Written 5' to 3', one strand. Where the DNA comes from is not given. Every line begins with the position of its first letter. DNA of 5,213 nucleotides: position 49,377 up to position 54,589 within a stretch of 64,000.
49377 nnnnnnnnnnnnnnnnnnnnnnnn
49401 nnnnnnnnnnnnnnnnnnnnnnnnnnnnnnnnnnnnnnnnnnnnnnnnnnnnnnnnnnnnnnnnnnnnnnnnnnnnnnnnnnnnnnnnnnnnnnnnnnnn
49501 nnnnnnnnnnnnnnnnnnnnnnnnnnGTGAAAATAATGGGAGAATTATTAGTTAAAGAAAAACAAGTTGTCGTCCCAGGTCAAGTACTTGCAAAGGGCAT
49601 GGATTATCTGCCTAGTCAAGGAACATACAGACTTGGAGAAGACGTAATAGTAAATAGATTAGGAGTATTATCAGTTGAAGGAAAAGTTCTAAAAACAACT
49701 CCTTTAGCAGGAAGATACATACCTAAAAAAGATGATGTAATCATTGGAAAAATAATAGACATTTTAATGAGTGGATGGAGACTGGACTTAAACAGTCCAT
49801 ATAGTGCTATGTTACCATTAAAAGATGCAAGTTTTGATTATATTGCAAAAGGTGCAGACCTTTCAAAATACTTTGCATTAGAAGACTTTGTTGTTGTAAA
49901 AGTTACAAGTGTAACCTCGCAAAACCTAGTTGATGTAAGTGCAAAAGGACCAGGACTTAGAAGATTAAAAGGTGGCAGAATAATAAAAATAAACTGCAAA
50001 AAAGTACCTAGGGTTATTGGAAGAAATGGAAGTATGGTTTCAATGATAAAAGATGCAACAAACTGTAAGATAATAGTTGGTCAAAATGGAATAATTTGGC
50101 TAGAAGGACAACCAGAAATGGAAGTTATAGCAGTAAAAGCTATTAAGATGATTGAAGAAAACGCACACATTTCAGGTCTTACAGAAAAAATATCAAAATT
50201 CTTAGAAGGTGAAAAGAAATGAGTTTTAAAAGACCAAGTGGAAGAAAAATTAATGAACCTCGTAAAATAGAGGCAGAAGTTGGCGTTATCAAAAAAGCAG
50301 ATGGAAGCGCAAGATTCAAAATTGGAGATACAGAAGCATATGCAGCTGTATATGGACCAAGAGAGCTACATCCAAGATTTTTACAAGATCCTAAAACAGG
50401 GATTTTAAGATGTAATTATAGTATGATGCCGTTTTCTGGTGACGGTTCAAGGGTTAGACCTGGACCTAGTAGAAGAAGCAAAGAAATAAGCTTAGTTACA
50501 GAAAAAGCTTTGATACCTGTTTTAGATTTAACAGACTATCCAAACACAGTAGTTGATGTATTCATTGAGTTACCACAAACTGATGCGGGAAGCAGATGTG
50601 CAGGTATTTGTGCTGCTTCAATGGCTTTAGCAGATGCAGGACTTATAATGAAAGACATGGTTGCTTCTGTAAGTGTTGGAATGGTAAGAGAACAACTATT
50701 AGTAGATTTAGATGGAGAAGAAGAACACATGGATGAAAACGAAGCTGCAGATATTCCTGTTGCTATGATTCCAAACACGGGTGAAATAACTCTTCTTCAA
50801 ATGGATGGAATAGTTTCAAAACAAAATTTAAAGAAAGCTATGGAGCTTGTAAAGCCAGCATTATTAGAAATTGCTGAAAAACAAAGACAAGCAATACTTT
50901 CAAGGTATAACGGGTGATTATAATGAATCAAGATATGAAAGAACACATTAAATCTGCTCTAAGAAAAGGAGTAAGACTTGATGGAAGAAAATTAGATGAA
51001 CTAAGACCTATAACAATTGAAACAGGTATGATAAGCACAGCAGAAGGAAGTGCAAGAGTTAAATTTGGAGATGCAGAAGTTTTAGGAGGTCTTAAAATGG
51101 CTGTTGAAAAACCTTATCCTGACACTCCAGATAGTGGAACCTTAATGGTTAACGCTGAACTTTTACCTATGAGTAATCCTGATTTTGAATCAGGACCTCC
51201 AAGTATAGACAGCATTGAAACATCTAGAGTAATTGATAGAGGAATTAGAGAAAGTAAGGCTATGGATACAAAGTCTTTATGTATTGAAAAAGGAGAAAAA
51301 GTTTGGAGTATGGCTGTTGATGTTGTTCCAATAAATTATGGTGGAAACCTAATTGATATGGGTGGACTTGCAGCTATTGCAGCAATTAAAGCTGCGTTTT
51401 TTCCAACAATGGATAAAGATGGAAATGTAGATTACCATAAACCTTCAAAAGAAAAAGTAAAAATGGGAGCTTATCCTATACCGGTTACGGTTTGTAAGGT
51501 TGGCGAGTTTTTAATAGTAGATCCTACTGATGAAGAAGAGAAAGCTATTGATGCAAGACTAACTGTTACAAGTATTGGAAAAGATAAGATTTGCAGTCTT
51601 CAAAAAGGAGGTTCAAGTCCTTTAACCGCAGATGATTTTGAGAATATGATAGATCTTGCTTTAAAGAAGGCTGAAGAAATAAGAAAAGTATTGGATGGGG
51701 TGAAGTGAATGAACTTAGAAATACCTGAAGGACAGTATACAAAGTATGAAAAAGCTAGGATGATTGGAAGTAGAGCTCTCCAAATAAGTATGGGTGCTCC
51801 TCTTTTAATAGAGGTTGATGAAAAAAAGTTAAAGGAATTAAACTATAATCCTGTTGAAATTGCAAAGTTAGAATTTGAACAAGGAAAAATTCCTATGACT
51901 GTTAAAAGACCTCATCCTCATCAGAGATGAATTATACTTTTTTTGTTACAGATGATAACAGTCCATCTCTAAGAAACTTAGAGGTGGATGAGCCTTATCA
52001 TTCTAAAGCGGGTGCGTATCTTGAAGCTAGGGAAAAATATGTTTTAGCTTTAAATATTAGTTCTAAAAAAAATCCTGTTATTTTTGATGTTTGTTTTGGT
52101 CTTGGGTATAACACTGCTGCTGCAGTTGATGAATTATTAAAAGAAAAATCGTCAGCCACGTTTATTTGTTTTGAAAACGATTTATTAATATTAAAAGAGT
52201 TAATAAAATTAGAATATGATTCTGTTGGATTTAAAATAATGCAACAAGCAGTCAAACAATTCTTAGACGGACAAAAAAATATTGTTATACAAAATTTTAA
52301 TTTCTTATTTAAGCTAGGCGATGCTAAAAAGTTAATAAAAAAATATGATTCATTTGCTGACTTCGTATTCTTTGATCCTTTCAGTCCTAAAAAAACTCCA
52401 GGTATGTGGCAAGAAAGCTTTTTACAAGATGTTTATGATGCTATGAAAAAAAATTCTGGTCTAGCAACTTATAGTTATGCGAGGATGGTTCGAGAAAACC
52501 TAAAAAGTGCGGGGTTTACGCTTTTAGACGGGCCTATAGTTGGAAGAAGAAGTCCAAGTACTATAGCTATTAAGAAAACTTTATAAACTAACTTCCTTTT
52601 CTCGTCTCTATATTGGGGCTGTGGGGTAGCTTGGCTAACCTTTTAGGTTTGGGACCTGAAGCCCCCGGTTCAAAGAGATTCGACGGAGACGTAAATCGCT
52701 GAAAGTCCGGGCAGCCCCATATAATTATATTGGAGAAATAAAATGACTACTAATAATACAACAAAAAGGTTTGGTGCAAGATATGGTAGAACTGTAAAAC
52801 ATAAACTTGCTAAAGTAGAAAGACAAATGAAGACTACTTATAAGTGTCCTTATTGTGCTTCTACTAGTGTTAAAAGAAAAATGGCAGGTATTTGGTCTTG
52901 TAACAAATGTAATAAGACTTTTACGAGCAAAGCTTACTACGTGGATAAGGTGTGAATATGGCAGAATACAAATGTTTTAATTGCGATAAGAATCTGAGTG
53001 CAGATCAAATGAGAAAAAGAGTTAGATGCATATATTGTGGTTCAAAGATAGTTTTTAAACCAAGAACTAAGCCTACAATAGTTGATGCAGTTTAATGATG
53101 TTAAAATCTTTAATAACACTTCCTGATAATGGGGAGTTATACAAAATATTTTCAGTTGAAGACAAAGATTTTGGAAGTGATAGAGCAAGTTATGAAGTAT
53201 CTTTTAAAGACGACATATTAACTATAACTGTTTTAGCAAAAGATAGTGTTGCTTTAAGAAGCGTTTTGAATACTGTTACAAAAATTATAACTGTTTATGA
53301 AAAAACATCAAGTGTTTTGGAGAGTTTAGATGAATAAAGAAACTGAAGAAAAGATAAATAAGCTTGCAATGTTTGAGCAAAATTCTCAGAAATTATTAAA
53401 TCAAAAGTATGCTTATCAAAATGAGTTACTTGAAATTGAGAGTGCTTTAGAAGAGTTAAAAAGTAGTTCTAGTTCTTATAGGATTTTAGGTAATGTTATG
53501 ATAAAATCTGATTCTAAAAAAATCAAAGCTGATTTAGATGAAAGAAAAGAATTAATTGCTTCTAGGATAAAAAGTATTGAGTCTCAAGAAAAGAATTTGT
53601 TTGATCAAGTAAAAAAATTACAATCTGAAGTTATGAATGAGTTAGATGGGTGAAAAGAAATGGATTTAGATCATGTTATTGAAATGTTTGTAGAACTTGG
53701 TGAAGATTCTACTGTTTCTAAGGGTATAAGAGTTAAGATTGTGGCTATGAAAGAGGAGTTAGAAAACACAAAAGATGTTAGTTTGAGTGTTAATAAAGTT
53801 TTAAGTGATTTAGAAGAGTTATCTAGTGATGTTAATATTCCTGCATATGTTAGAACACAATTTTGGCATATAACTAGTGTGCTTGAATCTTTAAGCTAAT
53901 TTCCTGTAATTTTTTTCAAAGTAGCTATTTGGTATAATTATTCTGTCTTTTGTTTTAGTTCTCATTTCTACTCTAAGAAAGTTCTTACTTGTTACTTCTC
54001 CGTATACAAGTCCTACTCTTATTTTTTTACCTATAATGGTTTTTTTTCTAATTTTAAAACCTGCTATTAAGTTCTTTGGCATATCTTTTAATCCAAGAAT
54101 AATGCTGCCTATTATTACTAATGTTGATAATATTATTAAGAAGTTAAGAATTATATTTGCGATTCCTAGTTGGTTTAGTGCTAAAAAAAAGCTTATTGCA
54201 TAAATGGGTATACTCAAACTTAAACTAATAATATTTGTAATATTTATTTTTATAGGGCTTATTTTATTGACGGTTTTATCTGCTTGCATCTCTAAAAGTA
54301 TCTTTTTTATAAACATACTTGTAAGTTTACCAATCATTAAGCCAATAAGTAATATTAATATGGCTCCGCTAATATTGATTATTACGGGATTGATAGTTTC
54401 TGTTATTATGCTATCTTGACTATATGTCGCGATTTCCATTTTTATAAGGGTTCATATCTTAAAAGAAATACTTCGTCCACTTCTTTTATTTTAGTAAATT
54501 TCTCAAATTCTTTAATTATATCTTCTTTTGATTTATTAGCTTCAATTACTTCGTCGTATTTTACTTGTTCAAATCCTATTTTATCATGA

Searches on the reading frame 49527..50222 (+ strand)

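Call 97: search_protein_families(library=pfam, proteins=[window:49527-50222:+], max_evalue=0.001)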
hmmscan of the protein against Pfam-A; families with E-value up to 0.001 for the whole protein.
window:49527-50222:+ (231 aa): 4 families
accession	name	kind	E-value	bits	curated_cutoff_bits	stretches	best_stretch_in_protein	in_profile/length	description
PF21266.3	RRP4_S1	-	9.8e-08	32.6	27.3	1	63-101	1-39/73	RRP4, S1 domain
PF00013.35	KH_1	-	2.6e-07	30.7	21.5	1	153-206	4-64/66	KH domain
PF15985.11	KH_6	-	2.7e-07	31.2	27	1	150-195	1-44/47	KH domain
PF14382.12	ECR1_N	-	0.00031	20.9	27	1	14-34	1-21/38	Exosome complex exonuclease RRP4 N-terminal region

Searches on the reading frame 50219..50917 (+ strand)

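Call 97: search_protein_families(library=pfam, proteins=[window:50219-50917:+], max_evalue=0.001)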
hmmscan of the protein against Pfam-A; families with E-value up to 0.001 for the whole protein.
window:50219-50917:+ (232 aa): 2 families
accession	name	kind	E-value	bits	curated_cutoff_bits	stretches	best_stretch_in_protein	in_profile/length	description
PF01138.27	RNase_PH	-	6.5e-29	101.4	25.5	1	14-142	2-129/130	3' exoribonuclease family, domain 1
PF03725.20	RNase_PH_C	-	2.8e-10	40.4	20.8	1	146-210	1-63/67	3' exoribonuclease family, domain 2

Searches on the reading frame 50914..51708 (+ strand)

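Call 97: search_protein_families(library=pfam, proteins=[window:50914-51708:+], max_evalue=0.001)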
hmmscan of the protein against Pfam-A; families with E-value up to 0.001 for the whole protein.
window:50914-51708:+ (264 aa): 2 families
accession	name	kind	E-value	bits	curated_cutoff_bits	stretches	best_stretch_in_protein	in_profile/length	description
PF01138.27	RNase_PH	-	3.8e-27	95.7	25.5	1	29-161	1-127/130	3' exoribonuclease family, domain 1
PF03725.20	RNase_PH_C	-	1.2e-17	64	20.8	1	187-251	2-66/67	3' exoribonuclease family, domain 2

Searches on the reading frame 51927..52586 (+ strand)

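Call 97: search_protein_families(library=pfam, proteins=[window:51927-52586:+], max_evalue=0.001)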
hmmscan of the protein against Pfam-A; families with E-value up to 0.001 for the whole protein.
window:51927-52586:+ (219 aa): 1 family
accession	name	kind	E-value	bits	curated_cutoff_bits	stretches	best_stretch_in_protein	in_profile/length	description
PF05430.17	Methyltransf_30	-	1.6e-26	93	22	1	104-216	6-123/124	S-adenosyl-L-methionine-dependent methyltransferase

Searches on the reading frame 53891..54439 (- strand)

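Call 42: search_protein_families(library=pfam, proteins=[window:53891-54439:-], max_evalue=0.01)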
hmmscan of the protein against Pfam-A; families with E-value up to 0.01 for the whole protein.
window:53891-54439:- (182 aa): 2 families
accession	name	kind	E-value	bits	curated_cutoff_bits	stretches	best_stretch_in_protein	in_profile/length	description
PF00924.24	MS_channel_2nd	-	1.2e-07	32.2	20.2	1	122-175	4-59/68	Mechanosensitive ion channel, beta-domain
PF05552.17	MS_channel_1st_1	-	2.4e-06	27.8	22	1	20-56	14-50/50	Mechanosensitive ion channel, conserved TM helix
